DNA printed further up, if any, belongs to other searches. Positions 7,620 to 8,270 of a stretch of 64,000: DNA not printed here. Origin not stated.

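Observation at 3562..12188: Five-copy family of 110-aa basic proteins, each an autonomous promoter-leader-ORF-terminator cassette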

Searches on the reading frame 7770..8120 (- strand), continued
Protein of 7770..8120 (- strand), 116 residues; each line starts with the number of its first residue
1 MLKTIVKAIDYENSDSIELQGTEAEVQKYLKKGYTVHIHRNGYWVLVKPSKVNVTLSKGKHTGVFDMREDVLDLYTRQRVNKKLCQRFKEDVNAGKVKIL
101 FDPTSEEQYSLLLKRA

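Call 89: fold_search(model_id=the predicted structure, library=pdb)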
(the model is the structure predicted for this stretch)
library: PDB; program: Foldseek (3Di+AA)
matches with E <= 10: 415; with E <= 0.001: 0
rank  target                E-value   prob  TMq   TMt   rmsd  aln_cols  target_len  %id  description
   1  4ekx_C                3.0e-01  0.13  0.16  0.18  16.4        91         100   11  Crystal Structure of YLDV 14L IL-18 Binding Protein in Complex with Human IL-18 (released 2012-09-26)
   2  4ekx_A                3.6e-01  0.11  0.16  0.18  16.5        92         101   12  Crystal Structure of YLDV 14L IL-18 Binding Protein in Complex with Human IL-18 (released 2012-09-26)
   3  6mvl_A                3.8e-01  0.07  0.14  0.13  17.0       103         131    7  Crystal structure of VISTA bound to a pH-selective antibody Fab fragment (released 2019-10-23)
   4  7y4x_A                5.1e-01  0.06  0.09  0.11  17.7        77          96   17  Crystal structure of sDscam Ig1 domain, isoform alpha7 (released 2023-05-24)
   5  3q2v_A                6.1e-01  0.08  0.14  0.04  16.0        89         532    9  Crystal structure of mouse E-cadherin ectodomain (released 2011-04-06)
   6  4zbp_C                7.2e-01  0.18  0.28  0.13  16.1       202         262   10  Crystal structure of the AMPCPR-bound AtNUDT7 (released 2015-09-09)
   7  9bc4_A                7.2e-01  0.15  0.13  0.04  11.4        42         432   17  Transglutaminase 2 - Intermediate State (released 2024-07-03)
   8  2oh1_B                8.6e-01  0.97  0.27  0.18   2.0        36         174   17  Crystal structure of acetyltransferase GNAT family (YP_013287.1) from Listeria monocytogenes 4b F2365 at 1.46 A resolu (released 2007-02-13)
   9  4m9o                  8.6e-01  0.06  0.14  0.16  13.5        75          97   11  Crystal Structure of monomeric zebrafish beta-2-microglobulin (released 2014-09-24)
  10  3edd_A                9.7e-01  0.10  0.17  0.04  13.7        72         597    8  Structural base for cyclodextrin hydrolysis (released 2009-03-03)
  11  4k59                  9.7e-01  0.06  0.12  0.20  17.7        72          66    7  Crystal Structure of Pseudomonas Aeruginosa RsmF (released 2013-08-28)
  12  2icc                  1.1e+00  0.06  0.14  0.13  15.5        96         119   10  Extracellular Domain of CRIg (released 2006-11-07)
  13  2o3o_G                1.2e+00  0.41  0.24  0.13   4.3        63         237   13  Crystal Structure of the sensor histidine kinase regulator YycI from Bacillus subtitlis (released 2007-04-10)
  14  4yit_D                1.2e+00  0.12  0.23  0.12  13.5       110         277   10  Crystal Structure of LAGLIDADG Meganuclease I-AabMI Bound to Uncleaved DNA (released 2016-03-23)
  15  6d8a_A                1.2e+00  0.11  0.23  0.04  14.6       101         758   11  RsAgo Ternary Complex with guide RNA and Target DNA Containing A-A Bulge Within the Seed Segment of the Target Strand (released 2018-07-25)
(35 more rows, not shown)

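Call 91: find_homologous_proteins(query=L018:6642-7904:+, max_evalue=0.001)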
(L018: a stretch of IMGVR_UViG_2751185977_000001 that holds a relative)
Query L018:6642-7904:+ (420 aa): 15 proteins with E <= 0.001 among 8000 candidates.
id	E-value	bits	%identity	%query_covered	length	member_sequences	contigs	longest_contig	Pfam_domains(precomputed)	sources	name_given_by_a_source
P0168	1.8e-257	872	94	100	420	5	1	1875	-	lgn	-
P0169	5.8e-246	834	91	98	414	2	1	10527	-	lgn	-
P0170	7.9e-246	834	91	98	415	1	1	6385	-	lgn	-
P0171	2.2e-242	822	89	98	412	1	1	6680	-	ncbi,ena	-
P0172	1.1e-238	810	88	98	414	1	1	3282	-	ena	-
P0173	1.1e-224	764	85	98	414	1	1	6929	-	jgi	jgi:hypothetical protein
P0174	2.9e-222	756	82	98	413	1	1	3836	-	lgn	-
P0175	6.6e-196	669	74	98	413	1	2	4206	-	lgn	-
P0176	1.7e-183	628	67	98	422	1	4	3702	-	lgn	-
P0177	6.0e-181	620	70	98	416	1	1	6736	-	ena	-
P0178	8.0e-128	445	51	98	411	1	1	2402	-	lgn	-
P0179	1.0e-123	432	49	98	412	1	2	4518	-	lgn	-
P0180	3.8e-89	318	41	98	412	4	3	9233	-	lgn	-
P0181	4.8e-85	304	40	98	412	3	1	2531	-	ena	-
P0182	2.4e-68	249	35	98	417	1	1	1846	-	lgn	-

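Call 96: find_encoding_contigs(protein=P0180, flank=5000, max_places=3)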
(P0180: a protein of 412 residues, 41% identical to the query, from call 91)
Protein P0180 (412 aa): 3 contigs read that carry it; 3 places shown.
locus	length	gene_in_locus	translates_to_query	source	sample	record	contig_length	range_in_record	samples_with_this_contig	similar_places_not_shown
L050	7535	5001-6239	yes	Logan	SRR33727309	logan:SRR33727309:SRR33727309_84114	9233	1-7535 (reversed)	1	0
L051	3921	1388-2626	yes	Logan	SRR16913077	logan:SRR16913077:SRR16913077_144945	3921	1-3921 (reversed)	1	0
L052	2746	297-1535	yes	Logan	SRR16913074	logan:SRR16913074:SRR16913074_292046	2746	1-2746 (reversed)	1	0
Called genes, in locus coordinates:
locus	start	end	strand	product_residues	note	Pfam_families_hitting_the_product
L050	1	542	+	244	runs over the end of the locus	PF02086:MethyltransfD12 (faint), PF01555:N6_N4_Mtase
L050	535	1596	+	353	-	PF00145:DNA_methylase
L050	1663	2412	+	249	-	-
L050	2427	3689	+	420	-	PF00004:AAA (faint), PF07728:AAA_5, PF28529:McrB_lid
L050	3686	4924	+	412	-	PF10117:McrBC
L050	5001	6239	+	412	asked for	-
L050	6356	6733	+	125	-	-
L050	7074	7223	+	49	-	-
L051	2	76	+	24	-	?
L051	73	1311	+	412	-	PF10117:McrBC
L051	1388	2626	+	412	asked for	-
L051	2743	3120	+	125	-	-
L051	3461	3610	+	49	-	-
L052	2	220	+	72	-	?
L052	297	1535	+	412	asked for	-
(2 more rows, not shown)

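Call 97: find_encoding_contigs(protein=P0179, flank=5000, max_places=2)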
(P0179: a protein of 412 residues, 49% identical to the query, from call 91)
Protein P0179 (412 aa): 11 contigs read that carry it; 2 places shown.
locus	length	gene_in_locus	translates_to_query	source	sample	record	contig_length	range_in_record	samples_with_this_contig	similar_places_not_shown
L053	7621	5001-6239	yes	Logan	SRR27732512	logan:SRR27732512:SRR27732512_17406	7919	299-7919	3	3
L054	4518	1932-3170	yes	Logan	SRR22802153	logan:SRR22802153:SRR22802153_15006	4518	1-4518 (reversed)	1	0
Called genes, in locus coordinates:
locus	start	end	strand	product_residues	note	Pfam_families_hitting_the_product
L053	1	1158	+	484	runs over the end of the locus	?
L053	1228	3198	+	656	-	PF13588:HSDR_N_2, PF02384:N6_Mtase, PF07669:Eco57I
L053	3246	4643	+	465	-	PF01420:Methylase_S (faint), PF12950:TaqI_C (faint)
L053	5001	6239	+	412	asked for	-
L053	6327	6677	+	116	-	-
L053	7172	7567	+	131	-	-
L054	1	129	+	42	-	?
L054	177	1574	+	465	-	PF01420:Methylase_S (faint), PF12950:TaqI_C (faint)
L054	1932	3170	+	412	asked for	-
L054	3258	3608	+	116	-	-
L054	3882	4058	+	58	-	-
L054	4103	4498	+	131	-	-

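Call 100: search_protein_families(library=ncbifam, proteins=[L018:6642-7904:+, L001:8377-9798:+, L002:5856-7226:+, L003:2662-3861:+, L004:8917-9900:+, L014:9026-9844:+, L017:8212-8928:+, L050:5001-6239:+, L050:6356-6733:+, L053:6327-6677:+], max_evalue=0.1)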
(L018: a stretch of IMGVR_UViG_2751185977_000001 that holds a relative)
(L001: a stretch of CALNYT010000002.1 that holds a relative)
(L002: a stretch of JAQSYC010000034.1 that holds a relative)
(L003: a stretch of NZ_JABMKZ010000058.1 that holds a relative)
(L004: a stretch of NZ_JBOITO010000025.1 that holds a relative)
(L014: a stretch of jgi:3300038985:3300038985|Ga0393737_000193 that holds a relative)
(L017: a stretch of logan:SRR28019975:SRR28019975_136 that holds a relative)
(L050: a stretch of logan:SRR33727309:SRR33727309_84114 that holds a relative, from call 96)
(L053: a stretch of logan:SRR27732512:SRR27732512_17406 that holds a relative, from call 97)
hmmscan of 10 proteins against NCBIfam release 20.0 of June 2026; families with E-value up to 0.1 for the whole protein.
L018:6642-7904:+ (420 aa): 1 family
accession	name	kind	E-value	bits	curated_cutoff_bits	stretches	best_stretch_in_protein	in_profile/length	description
NF005258.0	PRK06762.3-3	equivalog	0.013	15.4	344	1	258-326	69-138/164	hypothetical protein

L001:8377-9798:+ (473 aa): 0 families

L002:5856-7226:+ (456 aa): 0 families

L003:2662-3861:+ (399 aa): 1 family
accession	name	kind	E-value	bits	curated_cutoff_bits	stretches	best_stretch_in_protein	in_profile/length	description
NF002459.0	PRK01655.1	subfamily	0.057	13.4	123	0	113-154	50-91/132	transcriptional regulator Spx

L004:8917-9900:+ (327 aa): 1 family
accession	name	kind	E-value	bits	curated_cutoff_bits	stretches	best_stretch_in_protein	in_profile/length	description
NF047341.1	lactose_RbsR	equivalog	0.0034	16.7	382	1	88-138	176-224/331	ribose utilization transcriptional repressor RbsR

L014:9026-9844:+ (272 aa): 1 family
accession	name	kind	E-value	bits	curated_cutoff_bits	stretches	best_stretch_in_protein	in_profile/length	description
NF041164.1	NucKinThplmales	equivalog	0.075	12.2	450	0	10-79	144-212/295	nucleoside kinase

L017:8212-8928:+ (238 aa): 2 families
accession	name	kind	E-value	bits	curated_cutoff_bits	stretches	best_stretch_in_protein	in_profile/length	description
NF045937.1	MSC_0624_12TM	equivalog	0.0017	17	70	1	13-198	227-406/445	MSC_0624 family F1-like ATPase-associated membrane protein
NF040914.1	Mrt_core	domain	0.04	14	100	1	150-176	56-82/108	myxosortase family intramembrane protease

L050:5001-6239:+ (412 aa): 0 families

L050:6356-6733:+ (125 aa): 2 families
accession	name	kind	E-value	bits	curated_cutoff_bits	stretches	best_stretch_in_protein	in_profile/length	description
TIGR01086.1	fucA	equivalog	0.003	17.3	400.25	1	6-63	10-65/214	L-fuculose-phosphate aldolase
NF005984.0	PRK08087.1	subfamily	0.016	15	264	1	6-63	11-66/215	L-fuculose-phosphate aldolase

L053:6327-6677:+ (116 aa): 0 families

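Call 101: search_solved_structures(query=A7, max_evalue=1)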
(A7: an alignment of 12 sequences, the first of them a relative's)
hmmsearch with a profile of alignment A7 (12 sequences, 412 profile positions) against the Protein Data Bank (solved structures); distinct sequences matched with E-value up to 1: 3.
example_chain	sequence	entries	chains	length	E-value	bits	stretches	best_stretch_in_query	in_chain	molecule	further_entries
6lp3_C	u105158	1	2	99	0.17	14.2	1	302-380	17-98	GTPase-activating protein BEM3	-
9som_A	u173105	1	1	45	0.34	13.2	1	312-356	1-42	Designed coiled coil with two distinct Terbium sites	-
9bqr_A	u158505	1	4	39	0.43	12.9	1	332-362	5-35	K6E/E8K Double Mutant of Cu-4SCC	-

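Call 104: find_homologous_proteins(query=A8, max_evalue=0.001)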
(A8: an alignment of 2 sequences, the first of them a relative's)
Query A8 (2 sequences) (473 aa, profile of the alignment): 25 proteins with E <= 0.001 among 7179 candidates.
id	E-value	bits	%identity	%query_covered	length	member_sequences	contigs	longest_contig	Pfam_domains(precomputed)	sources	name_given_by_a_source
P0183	8.0e-244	828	91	98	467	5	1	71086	-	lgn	-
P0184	5.4e-231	786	87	98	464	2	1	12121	-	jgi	jgi:hypothetical protein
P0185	1.1e-228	778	86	98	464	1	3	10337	-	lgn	-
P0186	4.2e-218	743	81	98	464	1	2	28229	-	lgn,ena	-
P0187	6.0e-205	700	75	98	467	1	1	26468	-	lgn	-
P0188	1.1e-180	620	63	98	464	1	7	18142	-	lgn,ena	-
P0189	6.8e-175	601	62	98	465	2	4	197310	-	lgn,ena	-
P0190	1.8e-158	547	53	98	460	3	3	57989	-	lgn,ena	-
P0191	8.1e-157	541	54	98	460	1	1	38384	-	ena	-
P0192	1.3e-152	527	52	98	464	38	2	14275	-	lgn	-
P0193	6.4e-151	522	51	98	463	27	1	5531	-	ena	-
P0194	1.8e-150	520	53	98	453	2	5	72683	-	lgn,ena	-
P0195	4.6e-150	519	50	100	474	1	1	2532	-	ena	-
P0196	2.1e-149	517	51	98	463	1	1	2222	-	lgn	-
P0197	3.5e-149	516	51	98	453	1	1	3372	-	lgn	-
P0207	2.2e-125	438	45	98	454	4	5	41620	-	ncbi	-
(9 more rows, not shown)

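Call 105: find_encoding_contigs(protein=P0207, flank=6000, max_places=3)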
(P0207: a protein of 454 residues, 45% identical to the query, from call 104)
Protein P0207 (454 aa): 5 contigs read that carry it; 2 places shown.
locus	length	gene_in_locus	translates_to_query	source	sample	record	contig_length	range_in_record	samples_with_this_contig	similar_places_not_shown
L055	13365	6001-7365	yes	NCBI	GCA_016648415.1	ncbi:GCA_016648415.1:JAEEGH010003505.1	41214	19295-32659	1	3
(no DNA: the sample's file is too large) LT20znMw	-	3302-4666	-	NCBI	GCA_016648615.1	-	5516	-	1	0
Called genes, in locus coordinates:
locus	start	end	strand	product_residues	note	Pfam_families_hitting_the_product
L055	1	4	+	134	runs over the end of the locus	PF00436:SSB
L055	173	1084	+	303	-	PF01541:GIY-YIG (faint)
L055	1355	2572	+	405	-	PF00145:DNA_methylase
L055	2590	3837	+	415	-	PF09019:EcoRII-C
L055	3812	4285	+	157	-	PF03852:Vsr, PF18741:MTES_1575 (faint)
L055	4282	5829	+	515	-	-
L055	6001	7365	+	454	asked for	-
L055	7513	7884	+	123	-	PF02452:PemK_toxin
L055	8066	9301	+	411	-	PF03372:Exo_endo_phos (weak)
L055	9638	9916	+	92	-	-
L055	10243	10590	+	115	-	PF12844:HTH_19, PF13560:HTH_31, PF01381:HTH_3, PF13443:HTH_26 (weak)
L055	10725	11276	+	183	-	-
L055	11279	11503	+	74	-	PF20063:DUF6462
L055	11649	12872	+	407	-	PF02920:Integrase_DNA, PF00589:Phage_integrase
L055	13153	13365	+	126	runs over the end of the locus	-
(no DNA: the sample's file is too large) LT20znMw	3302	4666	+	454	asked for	-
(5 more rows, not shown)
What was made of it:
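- In L055 the same slot after another large protein holds a PemK toxin (call 105).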

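Call 106: find_encoding_contigs(protein=P0194, flank=6000, max_places=3)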
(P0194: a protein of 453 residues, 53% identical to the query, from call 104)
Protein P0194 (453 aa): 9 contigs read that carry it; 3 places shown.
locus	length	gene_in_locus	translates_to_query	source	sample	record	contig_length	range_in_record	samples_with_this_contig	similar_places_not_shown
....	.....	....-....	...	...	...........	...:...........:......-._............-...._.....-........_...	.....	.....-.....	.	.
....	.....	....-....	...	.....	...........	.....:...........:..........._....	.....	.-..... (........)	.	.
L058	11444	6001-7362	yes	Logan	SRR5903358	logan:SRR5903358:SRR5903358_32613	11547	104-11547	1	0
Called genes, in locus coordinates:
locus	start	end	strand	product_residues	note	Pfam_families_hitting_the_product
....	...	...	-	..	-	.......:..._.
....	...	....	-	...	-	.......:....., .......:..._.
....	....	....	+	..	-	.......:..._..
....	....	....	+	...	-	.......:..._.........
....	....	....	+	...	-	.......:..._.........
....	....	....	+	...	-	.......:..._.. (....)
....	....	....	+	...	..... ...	-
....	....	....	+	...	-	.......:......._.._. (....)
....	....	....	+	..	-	-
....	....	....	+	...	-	-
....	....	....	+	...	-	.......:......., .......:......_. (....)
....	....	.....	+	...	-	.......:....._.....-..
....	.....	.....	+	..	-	-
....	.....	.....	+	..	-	-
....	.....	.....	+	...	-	-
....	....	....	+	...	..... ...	-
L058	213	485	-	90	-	PF14338:Mrr_N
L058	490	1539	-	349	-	PF20296:MTaX1, PF13391:HNH_2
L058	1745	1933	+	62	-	PF12728:HTH_17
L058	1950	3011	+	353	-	PF00145:DNA_methylase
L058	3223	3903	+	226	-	PF00145:DNA_methylase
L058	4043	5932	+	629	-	PF13443:HTH_26 (weak)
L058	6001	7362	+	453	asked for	-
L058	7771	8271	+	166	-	PF08281:Sigma70_r4_2 (weak)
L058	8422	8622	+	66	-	-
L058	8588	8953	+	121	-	-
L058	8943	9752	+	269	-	PF10926:DUF2800, PF12705:PDDEXK_1 (weak)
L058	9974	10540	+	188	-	PF10991:Enc34_ssDNA-bd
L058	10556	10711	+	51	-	-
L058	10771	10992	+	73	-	-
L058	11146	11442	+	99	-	?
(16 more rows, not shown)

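Call 107: find_encoding_contigs(protein=P0181, flank=5000, max_places=3)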
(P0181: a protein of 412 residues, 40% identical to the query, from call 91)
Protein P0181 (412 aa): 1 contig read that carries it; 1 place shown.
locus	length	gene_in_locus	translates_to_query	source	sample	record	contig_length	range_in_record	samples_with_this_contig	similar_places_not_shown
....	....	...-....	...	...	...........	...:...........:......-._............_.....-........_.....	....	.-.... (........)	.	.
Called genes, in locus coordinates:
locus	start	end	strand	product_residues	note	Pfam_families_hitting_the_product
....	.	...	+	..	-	?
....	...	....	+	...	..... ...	-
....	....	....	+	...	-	-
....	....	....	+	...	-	?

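Call 114: find_related_loci(query=A7, collection=viral_contigs, flank=6000)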
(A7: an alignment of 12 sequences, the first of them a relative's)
Query A7 (420 aa) in viral_contigs; peptide patterns used: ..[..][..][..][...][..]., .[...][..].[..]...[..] (x = any residue, [..] = any of these).
80 stretches matched a pattern; 2 encode a relative of the query (tblastn E <= 1e-3); 2 distinct loci.
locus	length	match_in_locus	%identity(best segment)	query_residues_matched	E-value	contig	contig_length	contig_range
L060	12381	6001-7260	100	1-420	0e+0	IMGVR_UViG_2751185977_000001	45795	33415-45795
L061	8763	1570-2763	36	15-420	6e-65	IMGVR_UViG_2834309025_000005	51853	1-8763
